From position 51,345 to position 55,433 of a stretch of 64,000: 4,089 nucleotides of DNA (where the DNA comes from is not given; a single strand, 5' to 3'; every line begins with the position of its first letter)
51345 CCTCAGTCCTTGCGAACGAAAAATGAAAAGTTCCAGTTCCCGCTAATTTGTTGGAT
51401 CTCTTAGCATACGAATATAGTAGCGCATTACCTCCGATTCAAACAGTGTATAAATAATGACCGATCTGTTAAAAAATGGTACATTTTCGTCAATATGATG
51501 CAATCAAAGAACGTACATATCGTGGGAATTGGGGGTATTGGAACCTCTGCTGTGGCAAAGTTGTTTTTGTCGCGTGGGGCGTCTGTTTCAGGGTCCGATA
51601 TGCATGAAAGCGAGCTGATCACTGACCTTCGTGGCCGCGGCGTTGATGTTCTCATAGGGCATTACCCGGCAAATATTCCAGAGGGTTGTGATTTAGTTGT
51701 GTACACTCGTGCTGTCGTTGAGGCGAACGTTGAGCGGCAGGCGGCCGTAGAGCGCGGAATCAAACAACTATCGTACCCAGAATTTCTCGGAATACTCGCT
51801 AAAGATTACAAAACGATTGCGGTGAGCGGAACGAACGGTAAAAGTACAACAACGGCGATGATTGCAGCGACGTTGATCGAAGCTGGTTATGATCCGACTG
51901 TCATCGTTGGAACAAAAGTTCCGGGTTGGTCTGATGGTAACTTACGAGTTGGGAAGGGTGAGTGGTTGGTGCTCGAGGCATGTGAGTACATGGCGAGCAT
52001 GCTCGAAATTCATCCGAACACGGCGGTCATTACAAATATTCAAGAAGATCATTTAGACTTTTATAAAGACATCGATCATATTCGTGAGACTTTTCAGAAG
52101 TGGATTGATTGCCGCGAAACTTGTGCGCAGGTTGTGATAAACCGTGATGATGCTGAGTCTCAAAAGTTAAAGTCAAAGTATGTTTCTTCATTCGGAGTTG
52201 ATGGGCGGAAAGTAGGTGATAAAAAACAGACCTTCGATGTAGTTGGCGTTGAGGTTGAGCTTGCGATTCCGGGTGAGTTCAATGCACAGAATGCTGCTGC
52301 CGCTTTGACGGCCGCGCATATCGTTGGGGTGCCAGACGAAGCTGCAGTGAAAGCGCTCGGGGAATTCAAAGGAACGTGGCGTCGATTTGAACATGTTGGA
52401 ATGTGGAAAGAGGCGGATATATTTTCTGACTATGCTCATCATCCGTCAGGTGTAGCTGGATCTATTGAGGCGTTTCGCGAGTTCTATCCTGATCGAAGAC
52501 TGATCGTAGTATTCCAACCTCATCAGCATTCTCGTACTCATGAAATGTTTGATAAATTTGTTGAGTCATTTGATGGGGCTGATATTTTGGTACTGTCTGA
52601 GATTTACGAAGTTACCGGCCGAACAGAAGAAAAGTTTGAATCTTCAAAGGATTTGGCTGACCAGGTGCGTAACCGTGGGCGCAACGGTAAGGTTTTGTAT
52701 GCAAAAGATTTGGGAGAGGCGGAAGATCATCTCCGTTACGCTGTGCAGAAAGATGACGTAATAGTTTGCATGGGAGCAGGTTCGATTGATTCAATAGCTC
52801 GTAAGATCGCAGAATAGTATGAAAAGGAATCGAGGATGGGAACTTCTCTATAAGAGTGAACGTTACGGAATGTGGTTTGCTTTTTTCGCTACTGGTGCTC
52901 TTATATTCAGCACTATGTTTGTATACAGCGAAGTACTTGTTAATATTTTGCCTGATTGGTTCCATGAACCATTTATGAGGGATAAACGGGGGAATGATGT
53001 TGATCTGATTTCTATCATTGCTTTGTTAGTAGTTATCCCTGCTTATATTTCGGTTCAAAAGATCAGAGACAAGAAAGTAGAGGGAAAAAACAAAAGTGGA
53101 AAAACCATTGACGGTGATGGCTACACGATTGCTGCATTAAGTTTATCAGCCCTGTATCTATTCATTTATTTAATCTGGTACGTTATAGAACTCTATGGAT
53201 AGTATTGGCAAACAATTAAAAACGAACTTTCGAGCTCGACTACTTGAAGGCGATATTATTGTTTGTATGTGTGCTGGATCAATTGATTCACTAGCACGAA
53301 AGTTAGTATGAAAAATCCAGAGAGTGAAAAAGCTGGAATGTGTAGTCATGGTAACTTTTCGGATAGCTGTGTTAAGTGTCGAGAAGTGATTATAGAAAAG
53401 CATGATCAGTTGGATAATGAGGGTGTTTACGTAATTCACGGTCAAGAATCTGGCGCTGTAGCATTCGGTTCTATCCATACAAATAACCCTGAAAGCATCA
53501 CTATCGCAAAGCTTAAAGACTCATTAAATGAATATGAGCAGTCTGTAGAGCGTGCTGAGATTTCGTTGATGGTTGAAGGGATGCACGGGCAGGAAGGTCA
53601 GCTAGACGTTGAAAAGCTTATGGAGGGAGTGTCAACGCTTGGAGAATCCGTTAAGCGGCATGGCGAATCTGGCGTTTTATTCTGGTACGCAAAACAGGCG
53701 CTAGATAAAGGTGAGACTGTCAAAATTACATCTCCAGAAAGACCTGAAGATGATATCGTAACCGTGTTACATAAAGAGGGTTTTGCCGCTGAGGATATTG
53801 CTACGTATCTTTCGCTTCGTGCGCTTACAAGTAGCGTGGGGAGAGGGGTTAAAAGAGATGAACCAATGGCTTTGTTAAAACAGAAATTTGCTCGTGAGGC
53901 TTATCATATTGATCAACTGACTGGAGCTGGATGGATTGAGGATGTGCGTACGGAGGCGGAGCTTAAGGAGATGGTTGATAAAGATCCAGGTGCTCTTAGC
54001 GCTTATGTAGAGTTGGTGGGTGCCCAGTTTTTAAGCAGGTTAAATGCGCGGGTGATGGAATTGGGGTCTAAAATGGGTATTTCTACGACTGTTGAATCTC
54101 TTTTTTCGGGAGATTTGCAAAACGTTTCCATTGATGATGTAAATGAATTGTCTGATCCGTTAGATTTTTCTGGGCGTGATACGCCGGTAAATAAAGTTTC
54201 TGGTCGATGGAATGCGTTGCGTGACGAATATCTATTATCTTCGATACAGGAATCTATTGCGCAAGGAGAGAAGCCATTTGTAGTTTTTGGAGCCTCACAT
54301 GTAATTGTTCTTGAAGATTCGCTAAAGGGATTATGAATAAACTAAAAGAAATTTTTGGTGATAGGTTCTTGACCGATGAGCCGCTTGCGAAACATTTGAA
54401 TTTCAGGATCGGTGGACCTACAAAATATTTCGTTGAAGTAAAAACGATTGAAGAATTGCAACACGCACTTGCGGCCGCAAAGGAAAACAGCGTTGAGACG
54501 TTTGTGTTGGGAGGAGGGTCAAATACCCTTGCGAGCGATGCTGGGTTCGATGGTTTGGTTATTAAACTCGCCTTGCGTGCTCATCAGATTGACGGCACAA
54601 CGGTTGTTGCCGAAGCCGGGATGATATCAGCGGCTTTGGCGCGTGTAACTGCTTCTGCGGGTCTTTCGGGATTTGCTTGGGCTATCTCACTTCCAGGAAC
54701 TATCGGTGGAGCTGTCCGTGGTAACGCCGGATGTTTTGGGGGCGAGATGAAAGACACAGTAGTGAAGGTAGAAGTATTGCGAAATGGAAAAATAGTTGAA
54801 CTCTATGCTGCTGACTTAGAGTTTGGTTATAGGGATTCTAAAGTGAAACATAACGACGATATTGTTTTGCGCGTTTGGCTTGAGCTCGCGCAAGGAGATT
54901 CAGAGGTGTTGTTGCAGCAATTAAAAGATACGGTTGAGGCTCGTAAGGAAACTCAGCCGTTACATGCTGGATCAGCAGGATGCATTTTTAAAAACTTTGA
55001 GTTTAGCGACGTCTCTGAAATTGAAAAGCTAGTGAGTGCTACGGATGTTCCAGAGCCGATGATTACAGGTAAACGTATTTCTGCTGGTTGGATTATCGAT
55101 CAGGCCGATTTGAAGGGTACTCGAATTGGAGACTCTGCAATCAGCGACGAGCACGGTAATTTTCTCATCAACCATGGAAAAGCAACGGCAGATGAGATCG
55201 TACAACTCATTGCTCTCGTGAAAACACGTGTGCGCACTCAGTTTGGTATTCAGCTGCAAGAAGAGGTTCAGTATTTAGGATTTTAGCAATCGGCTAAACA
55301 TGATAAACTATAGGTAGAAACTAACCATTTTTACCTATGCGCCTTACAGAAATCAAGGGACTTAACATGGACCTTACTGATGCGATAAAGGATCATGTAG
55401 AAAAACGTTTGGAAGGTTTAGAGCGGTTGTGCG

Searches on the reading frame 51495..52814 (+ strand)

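Call 37: search_protein_families(library=pfam, proteins=[window:51495-52814:+], max_evalue=0.00001)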
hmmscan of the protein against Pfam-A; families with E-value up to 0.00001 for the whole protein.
window:51495-52814:+ (440 aa): 3 families
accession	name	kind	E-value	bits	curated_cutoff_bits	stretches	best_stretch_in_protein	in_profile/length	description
PF08245.18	Mur_ligase_M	-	6.1e-22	79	24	1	110-274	1-200/200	Mur ligase middle domain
PF02875.26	Mur_ligase_C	-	4.5e-21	76.4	28.4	1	296-429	1-127/127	Mur ligase, glutamate ligase domain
PF01225.30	Mur_ligase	-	5.9e-21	75.1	21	1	7-105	2-94/95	Mur ligase family, catalytic domain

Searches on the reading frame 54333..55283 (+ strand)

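Call 37: search_protein_families(library=pfam, proteins=[window:54333-55283:+], max_evalue=0.00001)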
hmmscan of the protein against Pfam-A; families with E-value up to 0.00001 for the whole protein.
window:54333-55283:+ (317 aa): 2 families
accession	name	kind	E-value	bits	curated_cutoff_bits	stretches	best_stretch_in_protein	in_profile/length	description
PF02873.21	MurB_C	-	2.6e-29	101.8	27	1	195-314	4-98/99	UDP-N-acetylenolpyruvoylglucosamine reductase, C-terminal domain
PF01565.28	FAD_binding_4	-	1e-21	77.5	26.4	1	31-157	2-138/139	FAD binding domain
